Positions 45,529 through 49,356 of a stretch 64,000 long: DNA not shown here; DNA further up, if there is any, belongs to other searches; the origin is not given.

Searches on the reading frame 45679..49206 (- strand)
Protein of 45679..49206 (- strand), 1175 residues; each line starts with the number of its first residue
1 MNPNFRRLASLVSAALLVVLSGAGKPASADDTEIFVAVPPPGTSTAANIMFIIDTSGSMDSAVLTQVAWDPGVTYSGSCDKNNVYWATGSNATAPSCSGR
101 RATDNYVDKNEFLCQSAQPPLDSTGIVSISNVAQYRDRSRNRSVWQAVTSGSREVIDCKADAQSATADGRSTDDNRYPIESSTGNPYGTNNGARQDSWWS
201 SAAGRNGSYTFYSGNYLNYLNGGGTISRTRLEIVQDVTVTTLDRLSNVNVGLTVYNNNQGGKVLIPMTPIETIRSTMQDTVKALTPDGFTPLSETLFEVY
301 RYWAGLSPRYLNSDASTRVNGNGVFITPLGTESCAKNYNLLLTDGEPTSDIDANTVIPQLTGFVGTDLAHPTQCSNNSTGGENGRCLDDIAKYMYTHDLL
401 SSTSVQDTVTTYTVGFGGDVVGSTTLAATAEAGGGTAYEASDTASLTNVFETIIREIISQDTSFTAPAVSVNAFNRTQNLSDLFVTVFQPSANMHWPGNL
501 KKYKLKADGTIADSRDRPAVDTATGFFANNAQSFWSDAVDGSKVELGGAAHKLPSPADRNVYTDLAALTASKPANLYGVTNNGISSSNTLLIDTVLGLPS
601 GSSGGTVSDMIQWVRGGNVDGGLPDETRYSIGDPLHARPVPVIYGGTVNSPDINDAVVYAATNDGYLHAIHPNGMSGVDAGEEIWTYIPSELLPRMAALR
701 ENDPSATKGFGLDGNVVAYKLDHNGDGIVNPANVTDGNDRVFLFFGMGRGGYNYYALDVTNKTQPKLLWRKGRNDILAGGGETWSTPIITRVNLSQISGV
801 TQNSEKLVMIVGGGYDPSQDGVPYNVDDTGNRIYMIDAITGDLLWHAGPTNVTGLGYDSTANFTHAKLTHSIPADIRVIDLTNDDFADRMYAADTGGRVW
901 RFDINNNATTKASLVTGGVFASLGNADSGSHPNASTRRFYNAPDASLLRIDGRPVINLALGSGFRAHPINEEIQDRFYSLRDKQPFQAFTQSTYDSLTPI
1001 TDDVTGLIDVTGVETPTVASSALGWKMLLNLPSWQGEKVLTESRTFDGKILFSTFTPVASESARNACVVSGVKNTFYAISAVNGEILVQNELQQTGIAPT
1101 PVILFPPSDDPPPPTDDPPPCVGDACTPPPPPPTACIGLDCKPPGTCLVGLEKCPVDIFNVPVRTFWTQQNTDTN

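Call 95: search_protein_families(library=pfam, proteins=[window:45679-49206:-], max_evalue=0.001)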
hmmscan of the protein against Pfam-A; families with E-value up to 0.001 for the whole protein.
window:45679-49206:- (1175 aa): 3 families
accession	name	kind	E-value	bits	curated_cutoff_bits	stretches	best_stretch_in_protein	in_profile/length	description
PF05567.17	T4P_PilY1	-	8.6e-08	31.9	28.1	1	655-906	42-289/411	PilY1 beta-propeller domain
PF00092.34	VWA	-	7.5e-05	23.5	23.8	0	225-451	11-173/174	von Willebrand factor type A domain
PF13519.12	VWA_2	-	0.00038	21.5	27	0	223-296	13-82/107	von Willebrand factor type A domain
